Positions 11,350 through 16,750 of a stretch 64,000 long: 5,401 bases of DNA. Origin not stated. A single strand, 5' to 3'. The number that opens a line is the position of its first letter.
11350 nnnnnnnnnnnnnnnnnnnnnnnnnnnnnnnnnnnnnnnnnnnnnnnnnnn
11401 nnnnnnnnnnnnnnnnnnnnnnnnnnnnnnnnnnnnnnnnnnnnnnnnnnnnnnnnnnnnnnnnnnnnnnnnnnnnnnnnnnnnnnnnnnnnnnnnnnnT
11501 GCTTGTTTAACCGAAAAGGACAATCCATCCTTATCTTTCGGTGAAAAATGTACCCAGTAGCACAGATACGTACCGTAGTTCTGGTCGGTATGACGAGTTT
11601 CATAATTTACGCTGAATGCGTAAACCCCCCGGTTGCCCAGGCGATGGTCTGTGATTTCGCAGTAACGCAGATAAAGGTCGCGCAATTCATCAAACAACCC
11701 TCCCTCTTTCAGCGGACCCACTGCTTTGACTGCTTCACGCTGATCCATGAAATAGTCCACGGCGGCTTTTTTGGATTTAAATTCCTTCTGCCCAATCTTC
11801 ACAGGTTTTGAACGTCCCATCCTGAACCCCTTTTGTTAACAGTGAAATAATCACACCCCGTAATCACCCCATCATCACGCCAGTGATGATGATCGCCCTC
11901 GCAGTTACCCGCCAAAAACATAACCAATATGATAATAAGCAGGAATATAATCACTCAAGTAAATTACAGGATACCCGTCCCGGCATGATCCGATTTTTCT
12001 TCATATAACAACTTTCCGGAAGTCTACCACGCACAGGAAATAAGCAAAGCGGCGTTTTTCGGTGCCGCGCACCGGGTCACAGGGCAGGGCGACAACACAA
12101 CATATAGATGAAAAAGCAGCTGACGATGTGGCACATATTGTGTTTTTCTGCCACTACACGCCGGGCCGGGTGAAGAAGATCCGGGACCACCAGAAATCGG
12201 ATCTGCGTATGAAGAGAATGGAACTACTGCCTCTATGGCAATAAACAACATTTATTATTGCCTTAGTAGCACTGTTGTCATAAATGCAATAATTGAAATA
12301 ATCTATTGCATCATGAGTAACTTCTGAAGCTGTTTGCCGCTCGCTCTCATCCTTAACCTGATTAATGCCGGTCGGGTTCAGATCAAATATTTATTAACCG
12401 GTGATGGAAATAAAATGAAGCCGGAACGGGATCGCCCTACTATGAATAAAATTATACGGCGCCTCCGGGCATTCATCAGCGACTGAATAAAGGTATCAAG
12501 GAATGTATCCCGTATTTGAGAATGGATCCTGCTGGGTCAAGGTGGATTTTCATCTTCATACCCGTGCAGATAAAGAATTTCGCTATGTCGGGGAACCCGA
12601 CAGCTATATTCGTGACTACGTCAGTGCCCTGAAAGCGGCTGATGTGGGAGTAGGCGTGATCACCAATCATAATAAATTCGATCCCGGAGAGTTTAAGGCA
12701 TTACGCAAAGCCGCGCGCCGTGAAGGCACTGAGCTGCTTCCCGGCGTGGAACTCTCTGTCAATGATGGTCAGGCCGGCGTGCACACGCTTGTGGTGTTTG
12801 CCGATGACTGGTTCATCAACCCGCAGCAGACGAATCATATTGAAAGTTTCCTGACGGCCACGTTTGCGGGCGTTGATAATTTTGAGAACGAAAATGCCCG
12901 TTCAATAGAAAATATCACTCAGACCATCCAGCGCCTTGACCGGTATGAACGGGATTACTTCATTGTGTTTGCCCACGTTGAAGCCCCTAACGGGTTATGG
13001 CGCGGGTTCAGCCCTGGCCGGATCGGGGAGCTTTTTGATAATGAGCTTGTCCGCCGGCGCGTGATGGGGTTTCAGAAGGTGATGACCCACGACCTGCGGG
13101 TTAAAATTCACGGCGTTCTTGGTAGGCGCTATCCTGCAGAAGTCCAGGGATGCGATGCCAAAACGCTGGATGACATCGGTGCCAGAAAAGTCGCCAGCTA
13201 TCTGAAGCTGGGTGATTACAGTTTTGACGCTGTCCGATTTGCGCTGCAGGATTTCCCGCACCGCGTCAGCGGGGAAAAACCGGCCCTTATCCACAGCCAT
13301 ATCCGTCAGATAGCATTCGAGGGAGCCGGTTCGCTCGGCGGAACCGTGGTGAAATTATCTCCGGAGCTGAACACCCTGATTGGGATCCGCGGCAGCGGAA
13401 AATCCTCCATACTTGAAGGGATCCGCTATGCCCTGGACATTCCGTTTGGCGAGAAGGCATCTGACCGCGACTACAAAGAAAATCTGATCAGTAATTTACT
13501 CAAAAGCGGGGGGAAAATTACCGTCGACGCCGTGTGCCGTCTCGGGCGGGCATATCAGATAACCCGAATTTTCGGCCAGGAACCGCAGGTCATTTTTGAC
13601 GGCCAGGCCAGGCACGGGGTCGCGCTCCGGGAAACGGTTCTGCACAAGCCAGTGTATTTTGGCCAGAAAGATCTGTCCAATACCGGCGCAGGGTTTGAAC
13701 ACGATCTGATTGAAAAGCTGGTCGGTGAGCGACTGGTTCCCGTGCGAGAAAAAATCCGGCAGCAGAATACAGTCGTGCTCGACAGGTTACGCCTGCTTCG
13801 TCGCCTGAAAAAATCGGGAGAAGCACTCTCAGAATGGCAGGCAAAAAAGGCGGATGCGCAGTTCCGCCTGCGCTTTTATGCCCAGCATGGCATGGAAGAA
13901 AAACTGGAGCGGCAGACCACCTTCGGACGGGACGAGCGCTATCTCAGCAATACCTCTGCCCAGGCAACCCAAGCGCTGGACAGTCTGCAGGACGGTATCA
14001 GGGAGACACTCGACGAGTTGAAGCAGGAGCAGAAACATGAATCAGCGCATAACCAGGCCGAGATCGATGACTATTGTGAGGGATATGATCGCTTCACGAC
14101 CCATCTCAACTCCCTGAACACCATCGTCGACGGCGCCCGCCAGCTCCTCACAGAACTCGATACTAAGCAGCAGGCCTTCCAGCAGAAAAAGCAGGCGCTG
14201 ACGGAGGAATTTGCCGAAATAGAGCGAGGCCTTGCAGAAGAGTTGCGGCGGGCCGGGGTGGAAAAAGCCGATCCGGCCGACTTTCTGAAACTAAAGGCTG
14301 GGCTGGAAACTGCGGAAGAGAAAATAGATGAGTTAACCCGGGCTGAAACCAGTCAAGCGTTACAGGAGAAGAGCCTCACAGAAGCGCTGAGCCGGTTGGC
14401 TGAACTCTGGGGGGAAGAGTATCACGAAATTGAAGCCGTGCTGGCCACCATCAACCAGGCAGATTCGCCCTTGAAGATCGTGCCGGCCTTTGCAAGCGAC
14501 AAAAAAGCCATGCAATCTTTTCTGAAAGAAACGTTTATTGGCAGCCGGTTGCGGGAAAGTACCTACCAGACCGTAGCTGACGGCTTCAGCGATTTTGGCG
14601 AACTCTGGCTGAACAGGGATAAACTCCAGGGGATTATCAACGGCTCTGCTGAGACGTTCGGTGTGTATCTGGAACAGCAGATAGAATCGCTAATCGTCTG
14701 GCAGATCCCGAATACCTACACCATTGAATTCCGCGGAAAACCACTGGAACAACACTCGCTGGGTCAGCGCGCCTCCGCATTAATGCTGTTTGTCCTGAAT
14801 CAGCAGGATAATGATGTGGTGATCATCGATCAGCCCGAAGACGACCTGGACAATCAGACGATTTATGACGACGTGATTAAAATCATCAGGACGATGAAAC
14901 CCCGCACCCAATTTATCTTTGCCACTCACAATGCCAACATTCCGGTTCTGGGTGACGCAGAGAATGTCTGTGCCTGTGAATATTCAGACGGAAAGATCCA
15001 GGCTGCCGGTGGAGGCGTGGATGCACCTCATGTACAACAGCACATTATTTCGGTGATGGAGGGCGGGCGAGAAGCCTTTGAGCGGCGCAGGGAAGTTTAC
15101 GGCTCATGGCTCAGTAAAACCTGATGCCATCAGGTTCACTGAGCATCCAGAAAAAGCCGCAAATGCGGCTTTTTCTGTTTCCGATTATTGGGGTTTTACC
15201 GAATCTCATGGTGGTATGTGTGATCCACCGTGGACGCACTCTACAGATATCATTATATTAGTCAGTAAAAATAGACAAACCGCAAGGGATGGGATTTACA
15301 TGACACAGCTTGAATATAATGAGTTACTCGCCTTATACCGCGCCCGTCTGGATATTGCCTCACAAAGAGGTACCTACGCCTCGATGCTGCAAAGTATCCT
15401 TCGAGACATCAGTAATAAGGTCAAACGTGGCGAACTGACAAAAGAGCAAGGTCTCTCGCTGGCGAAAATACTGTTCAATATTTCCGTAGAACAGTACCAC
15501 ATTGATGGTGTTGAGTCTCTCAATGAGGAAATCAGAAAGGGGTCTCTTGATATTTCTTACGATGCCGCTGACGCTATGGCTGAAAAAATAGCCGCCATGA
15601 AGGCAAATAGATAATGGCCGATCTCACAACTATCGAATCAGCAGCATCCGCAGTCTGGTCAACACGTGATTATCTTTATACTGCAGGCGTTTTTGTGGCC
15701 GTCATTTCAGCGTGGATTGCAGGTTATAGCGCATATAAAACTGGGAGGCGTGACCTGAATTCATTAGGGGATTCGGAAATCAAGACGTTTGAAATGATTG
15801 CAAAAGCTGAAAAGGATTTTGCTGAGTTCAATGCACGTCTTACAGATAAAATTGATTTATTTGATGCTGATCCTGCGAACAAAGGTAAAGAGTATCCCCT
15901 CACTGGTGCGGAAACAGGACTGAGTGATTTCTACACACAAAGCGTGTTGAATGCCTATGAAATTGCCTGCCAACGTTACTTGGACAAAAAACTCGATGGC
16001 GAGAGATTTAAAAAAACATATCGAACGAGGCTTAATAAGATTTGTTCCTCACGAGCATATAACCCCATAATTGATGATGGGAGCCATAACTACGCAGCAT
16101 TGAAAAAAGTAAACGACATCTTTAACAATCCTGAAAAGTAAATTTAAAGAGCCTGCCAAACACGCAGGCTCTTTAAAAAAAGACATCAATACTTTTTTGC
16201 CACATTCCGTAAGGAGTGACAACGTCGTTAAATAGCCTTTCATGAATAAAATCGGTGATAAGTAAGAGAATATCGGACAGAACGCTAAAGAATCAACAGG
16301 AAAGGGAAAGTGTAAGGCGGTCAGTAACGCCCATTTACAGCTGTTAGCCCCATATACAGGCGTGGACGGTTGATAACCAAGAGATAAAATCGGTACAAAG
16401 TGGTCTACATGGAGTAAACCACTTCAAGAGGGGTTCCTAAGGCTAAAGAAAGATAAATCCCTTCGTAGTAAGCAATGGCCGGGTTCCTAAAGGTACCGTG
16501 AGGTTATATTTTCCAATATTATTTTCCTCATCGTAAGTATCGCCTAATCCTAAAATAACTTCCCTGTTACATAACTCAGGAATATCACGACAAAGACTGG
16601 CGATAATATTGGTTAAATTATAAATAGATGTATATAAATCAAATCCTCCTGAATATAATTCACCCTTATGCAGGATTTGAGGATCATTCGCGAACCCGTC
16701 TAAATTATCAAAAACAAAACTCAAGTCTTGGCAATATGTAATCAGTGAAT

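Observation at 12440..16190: Single large PHP-domain plus SMC-like ABC-ATPase protein (Ppl-like), followed by two coupled small genes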

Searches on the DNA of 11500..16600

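Call 83: search_rna_families(source=window, start=11500, end=16600, threshold=evalue, max_evalue=1)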
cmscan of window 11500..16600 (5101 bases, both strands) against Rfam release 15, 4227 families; matches with E-value up to 1: 2.
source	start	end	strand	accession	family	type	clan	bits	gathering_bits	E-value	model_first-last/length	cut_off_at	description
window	16114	16175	+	RF02083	OrzO-P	Gene; antitoxin;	-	29.9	60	0.08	1-76/76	no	OrzO-P RNA antitoxin family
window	15109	15175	+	RF01394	isrK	Gene; sRNA;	-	23.4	50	0.058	1-77/77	no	isrK Hfq binding RNA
